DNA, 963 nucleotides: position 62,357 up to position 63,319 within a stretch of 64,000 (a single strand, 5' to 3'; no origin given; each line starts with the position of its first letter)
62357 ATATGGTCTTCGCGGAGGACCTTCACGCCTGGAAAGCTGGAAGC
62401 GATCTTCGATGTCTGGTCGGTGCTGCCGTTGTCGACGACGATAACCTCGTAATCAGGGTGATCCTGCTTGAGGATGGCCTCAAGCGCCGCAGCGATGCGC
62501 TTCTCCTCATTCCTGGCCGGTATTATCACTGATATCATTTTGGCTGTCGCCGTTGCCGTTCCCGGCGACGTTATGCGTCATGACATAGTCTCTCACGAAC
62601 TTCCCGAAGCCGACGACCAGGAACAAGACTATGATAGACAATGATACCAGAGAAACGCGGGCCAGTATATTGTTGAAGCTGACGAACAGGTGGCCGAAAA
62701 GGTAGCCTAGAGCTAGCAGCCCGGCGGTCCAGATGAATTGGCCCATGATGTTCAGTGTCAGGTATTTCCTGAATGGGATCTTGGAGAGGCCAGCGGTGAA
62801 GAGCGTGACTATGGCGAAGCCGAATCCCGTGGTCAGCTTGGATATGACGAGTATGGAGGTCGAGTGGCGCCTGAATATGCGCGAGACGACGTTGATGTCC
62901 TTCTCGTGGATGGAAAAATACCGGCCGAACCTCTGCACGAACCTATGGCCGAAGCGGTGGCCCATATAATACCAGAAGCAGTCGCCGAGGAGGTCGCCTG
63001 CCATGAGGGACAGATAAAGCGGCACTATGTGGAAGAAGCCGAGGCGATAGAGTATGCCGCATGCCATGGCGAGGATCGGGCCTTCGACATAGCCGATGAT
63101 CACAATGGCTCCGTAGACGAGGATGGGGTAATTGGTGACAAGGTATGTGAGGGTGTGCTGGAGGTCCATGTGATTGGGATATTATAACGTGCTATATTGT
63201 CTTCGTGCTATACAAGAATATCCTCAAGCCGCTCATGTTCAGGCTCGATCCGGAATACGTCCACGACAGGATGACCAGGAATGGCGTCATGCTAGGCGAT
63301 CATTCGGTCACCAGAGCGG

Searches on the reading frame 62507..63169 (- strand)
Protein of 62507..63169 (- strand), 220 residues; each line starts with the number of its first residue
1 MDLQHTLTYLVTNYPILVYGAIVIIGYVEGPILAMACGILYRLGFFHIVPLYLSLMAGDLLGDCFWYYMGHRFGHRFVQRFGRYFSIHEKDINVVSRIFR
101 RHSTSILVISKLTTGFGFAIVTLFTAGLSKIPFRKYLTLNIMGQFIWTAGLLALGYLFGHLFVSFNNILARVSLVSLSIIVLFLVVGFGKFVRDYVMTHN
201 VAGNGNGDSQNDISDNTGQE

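Call 70: find_encoding_contigs(protein=window:62507-63169:-, flank=10000, max_places=6)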
Protein window:62507-63169:- (220 aa): 2 contigs read that carry it; 2 places shown.
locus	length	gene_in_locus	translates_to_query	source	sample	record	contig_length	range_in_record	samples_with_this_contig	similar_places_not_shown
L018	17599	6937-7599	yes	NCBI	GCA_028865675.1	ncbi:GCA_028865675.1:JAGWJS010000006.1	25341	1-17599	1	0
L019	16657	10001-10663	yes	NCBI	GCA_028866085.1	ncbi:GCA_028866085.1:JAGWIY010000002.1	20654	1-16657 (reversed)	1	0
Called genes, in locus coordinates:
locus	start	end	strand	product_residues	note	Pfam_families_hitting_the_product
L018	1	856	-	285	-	PF13292:DXP_synthase_N (weak), PF00456:Transketolase_N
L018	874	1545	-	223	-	PF00834:Ribul_P_3_epim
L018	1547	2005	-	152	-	PF02502:LacAB_rpiB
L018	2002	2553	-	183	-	PF02661:Fic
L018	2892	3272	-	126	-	PF02452:PemK_toxin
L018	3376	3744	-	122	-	-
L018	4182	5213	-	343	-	PF00044:Gp_dh_N, PF02800:Gp_dh_C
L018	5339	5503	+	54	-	-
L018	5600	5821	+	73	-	-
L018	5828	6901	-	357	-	PF01180:DHO_dh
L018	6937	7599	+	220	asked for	PF09335:VTT_dom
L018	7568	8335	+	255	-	PF00535:Glycos_transf_2, PF10111:Glyco_tranf_2_2, PF13506:Glyco_transf_21, PF13641:Glyco_tranf_2_3, PF13632:Glyco_trans_2_3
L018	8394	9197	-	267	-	-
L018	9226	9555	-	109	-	-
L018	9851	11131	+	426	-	PF00772:DnaB, PF13481:AAA_25, PF03796:DnaB_C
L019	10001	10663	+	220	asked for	PF09335:VTT_dom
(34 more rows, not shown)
